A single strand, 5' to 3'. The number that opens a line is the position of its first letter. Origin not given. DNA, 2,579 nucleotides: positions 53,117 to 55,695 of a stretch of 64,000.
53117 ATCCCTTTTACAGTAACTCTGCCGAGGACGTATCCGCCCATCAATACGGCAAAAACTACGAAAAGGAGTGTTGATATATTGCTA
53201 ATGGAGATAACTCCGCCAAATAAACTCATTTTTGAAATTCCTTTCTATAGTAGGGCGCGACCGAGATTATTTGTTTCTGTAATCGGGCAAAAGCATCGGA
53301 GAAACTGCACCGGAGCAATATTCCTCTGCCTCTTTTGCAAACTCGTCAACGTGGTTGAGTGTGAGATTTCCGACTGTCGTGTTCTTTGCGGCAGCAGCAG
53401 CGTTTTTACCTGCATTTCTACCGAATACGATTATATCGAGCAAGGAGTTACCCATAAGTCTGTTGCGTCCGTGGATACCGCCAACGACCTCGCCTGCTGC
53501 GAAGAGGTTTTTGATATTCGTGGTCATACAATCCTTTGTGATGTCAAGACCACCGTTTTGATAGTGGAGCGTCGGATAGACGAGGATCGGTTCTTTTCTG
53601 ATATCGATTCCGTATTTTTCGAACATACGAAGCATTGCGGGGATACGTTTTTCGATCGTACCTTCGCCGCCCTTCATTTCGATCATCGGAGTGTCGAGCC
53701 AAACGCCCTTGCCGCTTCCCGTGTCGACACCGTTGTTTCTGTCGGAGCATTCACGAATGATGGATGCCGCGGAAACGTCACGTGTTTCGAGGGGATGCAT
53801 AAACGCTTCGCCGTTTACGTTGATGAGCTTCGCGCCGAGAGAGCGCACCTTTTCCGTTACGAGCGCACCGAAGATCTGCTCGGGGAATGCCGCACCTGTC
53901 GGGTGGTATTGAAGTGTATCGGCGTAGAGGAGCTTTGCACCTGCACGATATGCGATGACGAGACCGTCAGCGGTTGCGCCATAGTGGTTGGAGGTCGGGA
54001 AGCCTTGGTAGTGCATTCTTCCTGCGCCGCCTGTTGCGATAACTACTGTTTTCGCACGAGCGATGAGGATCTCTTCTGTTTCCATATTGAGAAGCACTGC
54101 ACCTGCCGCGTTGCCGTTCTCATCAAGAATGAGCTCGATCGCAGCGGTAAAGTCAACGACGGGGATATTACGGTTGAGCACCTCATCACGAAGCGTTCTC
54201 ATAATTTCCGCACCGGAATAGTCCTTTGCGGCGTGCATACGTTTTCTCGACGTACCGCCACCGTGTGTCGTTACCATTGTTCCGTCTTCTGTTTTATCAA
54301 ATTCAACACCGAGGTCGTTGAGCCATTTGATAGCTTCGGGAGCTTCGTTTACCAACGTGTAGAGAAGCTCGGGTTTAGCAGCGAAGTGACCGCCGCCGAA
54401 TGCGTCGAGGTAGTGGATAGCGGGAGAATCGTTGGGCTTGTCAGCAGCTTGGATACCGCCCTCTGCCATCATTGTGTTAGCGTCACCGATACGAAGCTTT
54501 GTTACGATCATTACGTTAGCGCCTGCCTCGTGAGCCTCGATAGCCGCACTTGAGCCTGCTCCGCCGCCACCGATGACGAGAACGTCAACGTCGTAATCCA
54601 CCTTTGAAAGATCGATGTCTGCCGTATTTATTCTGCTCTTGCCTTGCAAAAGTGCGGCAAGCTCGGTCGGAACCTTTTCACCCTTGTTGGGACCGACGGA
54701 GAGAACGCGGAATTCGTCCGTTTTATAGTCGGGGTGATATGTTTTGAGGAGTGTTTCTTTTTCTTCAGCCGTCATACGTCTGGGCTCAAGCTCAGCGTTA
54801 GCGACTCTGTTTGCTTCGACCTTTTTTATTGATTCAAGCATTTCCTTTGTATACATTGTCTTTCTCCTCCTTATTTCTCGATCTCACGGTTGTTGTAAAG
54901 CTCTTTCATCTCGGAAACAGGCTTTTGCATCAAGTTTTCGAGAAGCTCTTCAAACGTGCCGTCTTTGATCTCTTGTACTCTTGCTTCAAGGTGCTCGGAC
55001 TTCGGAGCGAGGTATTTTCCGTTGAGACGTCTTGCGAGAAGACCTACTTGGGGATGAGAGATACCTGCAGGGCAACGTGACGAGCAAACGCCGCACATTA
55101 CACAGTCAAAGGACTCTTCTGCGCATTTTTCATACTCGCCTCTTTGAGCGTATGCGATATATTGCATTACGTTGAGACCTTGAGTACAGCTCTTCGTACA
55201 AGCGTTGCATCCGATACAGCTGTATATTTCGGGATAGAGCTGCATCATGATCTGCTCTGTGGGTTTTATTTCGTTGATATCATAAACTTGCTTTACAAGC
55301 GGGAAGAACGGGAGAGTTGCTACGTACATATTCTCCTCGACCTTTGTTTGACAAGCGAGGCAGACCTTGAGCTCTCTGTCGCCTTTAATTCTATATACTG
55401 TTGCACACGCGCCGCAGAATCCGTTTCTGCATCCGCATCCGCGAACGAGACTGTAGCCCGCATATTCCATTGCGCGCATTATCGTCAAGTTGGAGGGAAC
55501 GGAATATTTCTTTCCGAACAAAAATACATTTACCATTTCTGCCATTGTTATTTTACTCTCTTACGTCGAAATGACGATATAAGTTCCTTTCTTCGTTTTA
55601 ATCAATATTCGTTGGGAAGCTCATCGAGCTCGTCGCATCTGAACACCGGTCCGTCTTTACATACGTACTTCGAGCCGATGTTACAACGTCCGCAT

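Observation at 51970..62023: hdrBCA-flxDCBA in one operon with an anchor-less fumarate-reductase pair and a SucE-like exporter: candidate soluble, electron-bifurcating fumarate reductase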

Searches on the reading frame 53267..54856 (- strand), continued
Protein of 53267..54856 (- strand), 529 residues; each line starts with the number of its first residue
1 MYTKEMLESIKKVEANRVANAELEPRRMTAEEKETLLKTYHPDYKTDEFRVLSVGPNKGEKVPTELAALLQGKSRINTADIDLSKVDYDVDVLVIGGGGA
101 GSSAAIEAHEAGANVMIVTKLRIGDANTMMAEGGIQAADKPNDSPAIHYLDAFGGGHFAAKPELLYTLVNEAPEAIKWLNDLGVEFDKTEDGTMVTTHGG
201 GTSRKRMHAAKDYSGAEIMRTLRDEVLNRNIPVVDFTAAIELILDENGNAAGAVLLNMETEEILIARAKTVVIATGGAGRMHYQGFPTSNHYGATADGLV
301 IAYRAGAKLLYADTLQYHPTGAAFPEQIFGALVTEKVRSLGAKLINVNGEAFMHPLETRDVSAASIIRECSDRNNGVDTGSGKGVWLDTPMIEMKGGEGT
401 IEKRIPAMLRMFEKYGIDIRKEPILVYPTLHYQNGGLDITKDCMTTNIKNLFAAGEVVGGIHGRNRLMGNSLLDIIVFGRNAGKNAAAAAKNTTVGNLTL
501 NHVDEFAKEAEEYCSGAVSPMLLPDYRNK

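Call 60: predict_structure(alignment_id=A1)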
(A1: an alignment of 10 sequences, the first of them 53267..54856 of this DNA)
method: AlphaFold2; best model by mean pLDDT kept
length: 529 residues; sequences in the alignment: 10
mean_pLDDT: 87.1   pTM: 0.89
mean pLDDT of the five models: 87.1, 86.8, 85.7, 85.6, 84.8
residues with pLDDT >= 90: 283; 70-90: 196; 50-70: 46; < 50: 4
segments of 3 or more residues with pLDDT < 50: 527-529
pLDDT, mean of each block of 10 residues (from residue 1): 88 94 87 91 79 95 92 94 97 97 98 97 88 73 77 77 90 91 82 64 64 83 97 97 98 96 97 90 80 90 96 84 68 69 92 83 91 90 90 90 84 89 89 85 95 88 65 91 98 96 95 82 60
secondary structure, 60 per line:
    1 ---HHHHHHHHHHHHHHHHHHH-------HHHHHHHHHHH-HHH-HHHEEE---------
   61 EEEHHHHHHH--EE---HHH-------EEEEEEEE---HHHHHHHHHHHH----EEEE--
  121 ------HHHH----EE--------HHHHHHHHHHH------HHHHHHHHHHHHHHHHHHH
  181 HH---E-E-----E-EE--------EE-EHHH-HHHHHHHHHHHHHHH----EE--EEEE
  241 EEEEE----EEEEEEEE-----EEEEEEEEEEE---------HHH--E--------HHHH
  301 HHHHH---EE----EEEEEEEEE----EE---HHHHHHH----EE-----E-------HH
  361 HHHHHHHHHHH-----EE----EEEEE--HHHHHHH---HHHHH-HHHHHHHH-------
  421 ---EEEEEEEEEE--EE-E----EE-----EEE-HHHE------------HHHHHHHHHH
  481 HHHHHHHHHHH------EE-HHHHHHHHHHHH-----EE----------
elements in order: H4-22 H30-40 E49-51 E61-63 H64-70 E88-95 H99-110 E115-118 H127-130 H145-155 H162-182 H214-228 E237-245 E250-257 E263-273 H297-305 E315-323 H333-339 H359-371 E383-387 H390-396 H400-404 H406-413 E424-433 E451-453 H471-491 H501-512

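Call 63: fold_search(model_id=the predicted structure, library=pdb)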
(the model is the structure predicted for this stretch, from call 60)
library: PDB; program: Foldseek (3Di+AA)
matches with E <= 10: 1956; with E <= 0.001: 1198
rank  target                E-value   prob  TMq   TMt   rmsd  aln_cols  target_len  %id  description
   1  1kf6_A                2.9e-32  1.00  0.72  0.66   3.3       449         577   31  E. coli Quinol-Fumarate Reductase with Bound Inhibitor HQNO (released 2002-03-13)
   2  5vpn_A                1.2e-31  1.00  0.71  0.66   3.4       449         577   31  E. coli Quinol fumarate reductase FrdA E245Q mutation (released 2017-06-21)
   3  5vpn_E                2.2e-31  1.00  0.72  0.65   3.5       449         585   31  E. coli Quinol fumarate reductase FrdA E245Q mutation (released 2017-06-21)
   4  6awf_A                9.2e-31  1.00  0.71  0.65   3.5       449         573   31  Escherichia coli quinol:fumarate reductase crystallized without dicarboxylate (released 2017-12-06)
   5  1ksu_A                1.2e-30  1.00  0.63  0.58   7.5       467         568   28  Crystal Structure of His505Tyr Mutant Flavocytochrome c3 from Shewanella frigidimarina (released 2002-08-14)
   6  1e39                  1.3e-30  1.00  0.63  0.59  10.8       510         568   27  Flavocytochrome C3 from Shewanella frigidimarina histidine 365 mutated to alanine (released 2000-09-18)
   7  8dyd_A                1.5e-30  1.00  0.64  0.56   4.4       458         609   30  Crystal structure of human SDHA-SDHAF2-SDHAF4 assembly intermediate (released 2024-01-10)
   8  6vax_A                2.1e-30  1.00  0.67  0.58   4.0       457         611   31  Crystal structure of human SDHA-SDHAF2 assembly intermediate (released 2020-08-26)
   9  7d6x_A                2.6e-30  1.00  0.66  0.59   4.3       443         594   36  Mycobacterium smegmatis Sdh1 complex in the apo form (released 2021-04-07)
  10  1jrz_A                3.2e-30  1.00  0.62  0.58   7.7       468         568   28  Crystal structure of Arg402Tyr mutant flavocytochrome c3 from Shewanella frigidimarina (released 2001-11-02)
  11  7d6v_A                4.7e-30  1.00  0.64  0.57   4.9       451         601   36  Mycobacterium smegmatis Sdh1 in complex with UQ1 (released 2021-04-07)
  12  9fq7_2M               6.4e-30  1.00  0.71  0.63   3.2       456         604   30  Perkinsus marinus Respiratory supercomplex CII2CIII2CIV2 in c1 sate (released 2025-07-02)
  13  1kss                  6.4e-30  1.00  0.64  0.60  10.8       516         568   27  Crystal Structure of His505Ala Mutant Flavocytochrome c3 from Shewanella frigidimarina (released 2002-08-14)
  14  8b6g_CA               7.2e-30  1.00  0.70  0.62   3.4       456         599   30  Cryo-EM structure of succinate dehydrogenase complex (complex-II) in respiratory supercomplex of Tetrahymena thermoph (released 2023-03-29)
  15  9fzl_2M               7.6e-30  1.00  0.68  0.60   7.6       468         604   29  Perkinsus marinus respiratory supercomplex CII2CIII2CIV2 in an intermediate state (released 2025-07-23)
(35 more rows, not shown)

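Call 67: search_protein_families(library=ncbifam, proteins=[L002:216-1160:+, L087:1178-2329:+, L087:2326-3180:+, L087:8113-9771:+], max_evalue=1e-30)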
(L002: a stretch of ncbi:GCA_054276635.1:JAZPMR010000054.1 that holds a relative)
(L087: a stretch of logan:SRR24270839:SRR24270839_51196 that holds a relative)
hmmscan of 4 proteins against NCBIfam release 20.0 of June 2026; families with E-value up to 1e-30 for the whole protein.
L002:216-1160:+ (314 aa): 5 families
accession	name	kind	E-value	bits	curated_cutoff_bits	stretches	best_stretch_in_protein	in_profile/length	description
NF000824.0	PRK00066.1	subfamily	2e-103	346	339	1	2-311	7-313/316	L-lactate dehydrogenase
TIGR01771.1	L-LDH-NAD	equivalog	9.8e-99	330.4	303.55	1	6-307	1-299/299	L-lactate dehydrogenase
NF004863.0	PRK06223.1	subfamily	2.8e-80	269.8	283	1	1-312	3-307/313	malate dehydrogenase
TIGR01763.1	MalateDH_bact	equivalog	2.8e-65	220.5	351.85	1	2-310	2-303/305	malate dehydrogenase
NF041314.1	Malate_DH_Halo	equivalog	7.8e-59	199.3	550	1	1-307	1-298/304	malate dehydrogenase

L087:1178-2329:+ (383 aa): 5 families
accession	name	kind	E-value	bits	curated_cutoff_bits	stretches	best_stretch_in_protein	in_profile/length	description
NF006412.0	PRK08659.1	equivalog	3.1e-166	553.3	411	1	8-380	4-376/378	2-oxoacid:acceptor oxidoreductase subunit alpha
NF007206.0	PRK09627.1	equivalog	6.1e-114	380.8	579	1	14-379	8-374/375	2-oxoglutarate synthase subunit alpha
TIGR03710.1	OAFO_sf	subfamily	5.1e-111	372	482.75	1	9-376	193-560/561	2-oxoacid:acceptor oxidoreductase subunit alpha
NF005507.0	PRK07119.1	subfamily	4.5e-86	288.8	399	1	9-194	4-189/352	3-methyl-2-oxobutanoate dehydrogenase subunit VorB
NF041170.1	Oxoac_fdxalpha_Archa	equivalog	2.2e-72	244.4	800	1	13-382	239-624/636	2-oxoacid:ferredoxin oxidoreductase subunit alpha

L087:2326-3180:+ (284 aa): 5 families
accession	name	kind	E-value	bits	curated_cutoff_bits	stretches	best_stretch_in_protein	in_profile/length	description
NF007207.0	PRK09628.1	equivalog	2.8e-74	250.2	364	1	17-278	6-266/277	2-oxoglutarate ferredoxin oxidoreductase subunit beta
NF008820.0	PRK11866.1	equivalog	7.2e-64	215.9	402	1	22-278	11-265/287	2-oxoacid ferredoxin oxidoreductase subunit beta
TIGR02177.1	PorB_KorB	subfamily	3.2e-59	200.8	261.9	1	28-220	2-193/286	2-oxoacid:acceptor oxidoreductase, beta subunit, pyruvate/2-ketoisovalerate family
NF041171.1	Oxoac_fdxbeta_Archa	equivalog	2.9e-55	187.7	423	1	29-217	5-192/296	2-oxoacid:ferredoxin oxidoreductase subunit beta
NF008821.0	PRK11869.1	equivalog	2.5e-52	177.5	438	1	21-276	8-259/286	2-oxoacid ferredoxin oxidoreductase subunit beta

L087:8113-9771:+ (552 aa): 24 families
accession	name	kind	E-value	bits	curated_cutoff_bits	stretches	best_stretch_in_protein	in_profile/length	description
NF004900.0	PRK06263.1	equivalog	1.6e-99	334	718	1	96-516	6-419/546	fumarate reductase (CoM/CoB) subunit TfrA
TIGR01812.1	sdhA_frdA_Gneg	subfamily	6.2e-77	259.4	567.3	1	99-516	1-419/568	succinate dehydrogenase or fumarate reductase, flavoprotein subunit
NF005866.0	PRK07803.1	equivalog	1.2e-76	258.2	819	1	97-369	8-289/631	fumarate reductase/succinate dehydrogenase flavoprotein subunit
TIGR00551.1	nadB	equivalog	4.9e-76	256.4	452.75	1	98-532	3-421/489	L-aspartate oxidase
NF005867.0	PRK07804.1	equivalog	3.2e-74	250.1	639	1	97-508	18-424/548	L-aspartate oxidase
NF005636.0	PRK07395.1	subfamily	5.5e-68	229.6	723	1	93-498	8-404/560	L-aspartate oxidase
NF004724.0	PRK06069.1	subfamily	1.3e-67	228.4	826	1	97-511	5-424/577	succinate dehydrogenase/fumarate reductase flavoprotein subunit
NF005701.0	PRK07512.1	equivalog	9.6e-66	222.2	528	1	97-506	9-402/516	L-aspartate oxidase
NF005978.0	PRK08071.1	equivalog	1e-64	218.8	621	1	99-505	5-392/514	L-aspartate oxidase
NF006567.0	PRK09077.1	equivalog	7.6e-63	212.5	629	1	95-504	6-412/537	L-aspartate oxidase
TIGR01813.1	flavo_cyto_c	subfamily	2.1e-62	211.3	285.45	1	99-382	1-291/444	flavocytochrome c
TIGR01816.1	sdhA_forward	equivalog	3.1e-60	203.9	727.35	1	98-505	3-419/584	succinate dehydrogenase flavoprotein subunit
NF006686.0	PRK09231.1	equivalog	3.4e-59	200.9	854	1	96-506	4-420/598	fumarate reductase (quinol) flavoprotein subunit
NF042982.1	MFR_Fp_SdhA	equivalog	3.1e-58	197.7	1100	1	97-515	47-463/612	8-methylmenaquinol:fumarate reductase flavoprotein subunit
NF004613.0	PRK05945.1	equivalog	4.5e-58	197.2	824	1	97-508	3-420/575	succinate dehydrogenase/fumarate reductase flavoprotein subunit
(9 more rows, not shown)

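Call 77: find_encoding_contigs(protein=P0130, flank=9000, max_places=1)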
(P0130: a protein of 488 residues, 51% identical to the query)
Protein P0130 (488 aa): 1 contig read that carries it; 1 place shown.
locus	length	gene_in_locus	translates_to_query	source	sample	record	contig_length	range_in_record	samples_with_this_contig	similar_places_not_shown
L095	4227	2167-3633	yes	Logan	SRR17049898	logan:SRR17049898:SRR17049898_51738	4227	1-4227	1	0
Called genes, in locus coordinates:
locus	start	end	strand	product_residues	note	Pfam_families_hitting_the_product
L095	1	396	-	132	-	?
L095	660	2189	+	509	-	-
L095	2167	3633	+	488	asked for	PF00890:FAD_binding_2, PF01266:DAO (weak), PF03486:HI0933_like, PF07992:Pyr_redox_2 (faint), PF12831:FAD_oxidored (weak)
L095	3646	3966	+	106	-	-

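Call 78: find_encoding_contigs(protein=P0140, flank=9000, max_places=1)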
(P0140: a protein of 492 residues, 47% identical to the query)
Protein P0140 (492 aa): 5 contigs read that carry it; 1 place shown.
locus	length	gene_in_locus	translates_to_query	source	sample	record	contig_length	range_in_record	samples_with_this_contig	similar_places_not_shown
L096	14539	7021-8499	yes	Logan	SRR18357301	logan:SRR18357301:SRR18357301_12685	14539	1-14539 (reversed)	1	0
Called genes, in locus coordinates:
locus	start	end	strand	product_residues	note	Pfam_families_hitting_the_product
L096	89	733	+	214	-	PF00702:Hydrolase, PF13419:HAD_2, PF13242:Hydrolase_like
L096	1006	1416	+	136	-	-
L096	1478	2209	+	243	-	-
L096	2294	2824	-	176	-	-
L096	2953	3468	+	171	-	PF00293:NUDIX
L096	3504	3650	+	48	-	-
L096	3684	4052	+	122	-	PF00293:NUDIX (weak)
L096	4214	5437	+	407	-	PF00464:SHMT, PF00155:Aminotran_1_2, PF01041:DegT_DnrJ_EryC1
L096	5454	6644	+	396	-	PF02511:Thy1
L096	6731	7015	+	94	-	-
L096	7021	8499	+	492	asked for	PF00890:FAD_binding_2, PF01266:DAO (weak), PF03486:HI0933_like, PF07992:Pyr_redox_2, PF12831:FAD_oxidored (weak)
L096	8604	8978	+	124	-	PF01022:HTH_5, PF12840:HTH_20 (weak)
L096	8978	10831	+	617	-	PF00122:E1-E2_ATPase, PF00702:Hydrolase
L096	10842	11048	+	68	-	PF00403:HMA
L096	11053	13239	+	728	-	PF00403:HMA, PF00122:E1-E2_ATPase, PF00702:Hydrolase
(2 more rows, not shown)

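Call 79: find_encoding_contigs(protein=P0152, flank=9000, max_places=1)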
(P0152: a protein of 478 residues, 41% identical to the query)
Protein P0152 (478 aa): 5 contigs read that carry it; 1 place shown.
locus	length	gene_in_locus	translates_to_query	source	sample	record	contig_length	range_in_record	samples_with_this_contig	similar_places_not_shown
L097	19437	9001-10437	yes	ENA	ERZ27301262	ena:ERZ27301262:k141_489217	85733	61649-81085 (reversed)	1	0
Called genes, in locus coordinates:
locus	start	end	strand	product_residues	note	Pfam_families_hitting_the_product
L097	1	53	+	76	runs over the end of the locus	PF12844:HTH_19, PF13560:HTH_31 (weak), PF01381:HTH_3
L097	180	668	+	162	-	PF12682:Flavodoxin_4 (faint)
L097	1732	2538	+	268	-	PF12724:Flavodoxin_5 (weak), PF13237:Fer4_10 (faint), PF00037:Fer4 (faint), PF12838:Fer4_7 (faint), PF13187:Fer4_9 (faint)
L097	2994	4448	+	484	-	PF00199:Catalase, PF06628:Catalase-rel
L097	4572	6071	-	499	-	PF00890:FAD_binding_2 (weak), PF01266:DAO (weak), PF01593:Amino_oxidase, PF07992:Pyr_redox_2 (faint), PF12831:FAD_oxidored (faint), PF13450:NAD_binding_8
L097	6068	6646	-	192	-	-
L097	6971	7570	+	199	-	PF00440:TetR_N (weak)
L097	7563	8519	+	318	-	-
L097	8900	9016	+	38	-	-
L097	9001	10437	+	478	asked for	PF00890:FAD_binding_2, PF01266:DAO (faint), PF03486:HI0933_like (weak), PF07992:Pyr_redox_2 (faint), PF12831:FAD_oxidored (weak)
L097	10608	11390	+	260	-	-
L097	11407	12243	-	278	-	PF01040:UbiA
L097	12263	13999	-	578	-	PF00342:PGI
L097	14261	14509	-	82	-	-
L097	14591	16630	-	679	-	PF13086:AAA_11 (weak), PF13191:AAA_16 (weak), PF13245:AAA_19, PF13604:AAA_30, PF18335:SH3_13 (weak), PF01443:Viral_helicase1 (weak), PF13538:UvrD_C_2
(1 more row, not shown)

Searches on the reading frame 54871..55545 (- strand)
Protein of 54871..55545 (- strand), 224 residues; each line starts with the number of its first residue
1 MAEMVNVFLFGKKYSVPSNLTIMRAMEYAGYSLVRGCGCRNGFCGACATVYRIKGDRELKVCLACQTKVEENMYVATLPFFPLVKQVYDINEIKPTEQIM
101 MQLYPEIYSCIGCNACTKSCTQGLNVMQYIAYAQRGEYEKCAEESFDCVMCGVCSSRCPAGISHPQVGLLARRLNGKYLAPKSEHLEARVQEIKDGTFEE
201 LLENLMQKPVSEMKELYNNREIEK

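Call 3: search_protein_families(library=pfam, proteins=[window:54871-55545:-])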
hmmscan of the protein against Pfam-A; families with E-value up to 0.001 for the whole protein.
window:54871-55545:- (224 aa): 8 families
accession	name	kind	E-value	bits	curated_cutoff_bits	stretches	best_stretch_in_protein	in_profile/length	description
PF12838.12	Fer4_7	-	7.7e-07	29.9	27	1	109-162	1-52/52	4Fe-4S dicluster domain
PF13187.11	Fer4_9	-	1.4e-06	28.6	27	1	110-161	2-50/52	4Fe-4S dicluster domain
PF13183.11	Fer4_8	-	2.5e-06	28.3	27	1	107-162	2-68/68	4Fe-4S dicluster domain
PF13510.11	Fer2_4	-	7e-06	26.5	22.8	1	3-77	2-79/82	2Fe-2S iron-sulfur cluster binding domain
PF13237.11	Fer4_10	-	5.4e-05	23.5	25.5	1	109-159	8-53/53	4Fe-4S dicluster domain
PF00111.32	Fer2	-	6.8e-05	23.2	21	1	12-69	8-76/77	2Fe-2S iron-sulfur cluster binding domain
PF13534.11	Fer4_17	-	0.00013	22.9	22.2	1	109-163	1-61/61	4Fe-4S dicluster domain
PF14697.11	Fer4_21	-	0.00013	22.5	35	1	109-160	7-53/59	4Fe-4S dicluster domain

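Call 4: search_protein_families(library=ncbifam, proteins=[window:54871-55545:-])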
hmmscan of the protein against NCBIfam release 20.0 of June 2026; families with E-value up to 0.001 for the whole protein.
window:54871-55545:- (224 aa): 14 families
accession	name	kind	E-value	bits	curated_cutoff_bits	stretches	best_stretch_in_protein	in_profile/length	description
TIGR01945.1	rnfC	subfamily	2e-10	39.8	245.95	1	106-164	361-420/435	RnfABCDGE type electron transport complex subunit C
NF004898.0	PRK06259.1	equivalog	8.2e-09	34.6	385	1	12-188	19-176/488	fumarate reductase (CoM/CoB) subunit TfrB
NF003454.1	PRK05035.1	equivalog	1e-08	34.2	345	1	98-162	357-422/556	electron transport complex subunit RsxC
TIGR00314.1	cdhA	equivalog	1.9e-08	32.6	781.3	1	101-163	392-454/784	CO dehydrogenase/acetyl-CoA synthase complex subunit alpha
NF040763.1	FeFe_hydrog_A6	exception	1.2e-07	30.5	765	1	98-161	135-203/571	NADH-dependent [FeFe] hydrogenase, group A6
TIGR00384.1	dhsB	subfamily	1.6e-07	31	88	1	33-89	43-99/222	succinate dehydrogenase and fumarate reductase iron-sulfur protein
NF041837.1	rnfC_Methano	equivalog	3.1e-07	29.6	650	1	82-163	336-414/438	Rnf electron transport complex subunit RnfC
NF004616.0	PRK05950.1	subfamily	2.8e-06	26.7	228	0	35-86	54-103/238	succinate dehydrogenase iron-sulfur subunit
TIGR01971.1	NuoI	subfamily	1.3e-05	24.8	113.05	1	98-160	32-95/121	NADH-quinone oxidoreductase, chain I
NF042909.1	FMH_DH_FwdF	exception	9.9e-05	21.6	375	1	108-161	15-70/336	tungsten-dependent formylmethanofuran dehydrogenase subunit FwdF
TIGR02512.1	FeFe_hydrog_A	subfamily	0.00013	21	405.95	1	108-161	7-65/375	[FeFe] hydrogenase, group A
NF006183.0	PRK08318.1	equivalog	0.00035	19.5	335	1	102-160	334-391/422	NAD-dependent dihydropyrimidine dehydrogenase subunit PreA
NF004544.0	PRK05888.2-6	equivalog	0.0008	19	457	1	109-160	81-133/220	NADH-quinone oxidoreductase subunit NuoI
TIGR02912.1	sulfite_red_C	equivalog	0.00094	18.3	324.1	1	106-161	167-216/314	sulfite reductase subunit C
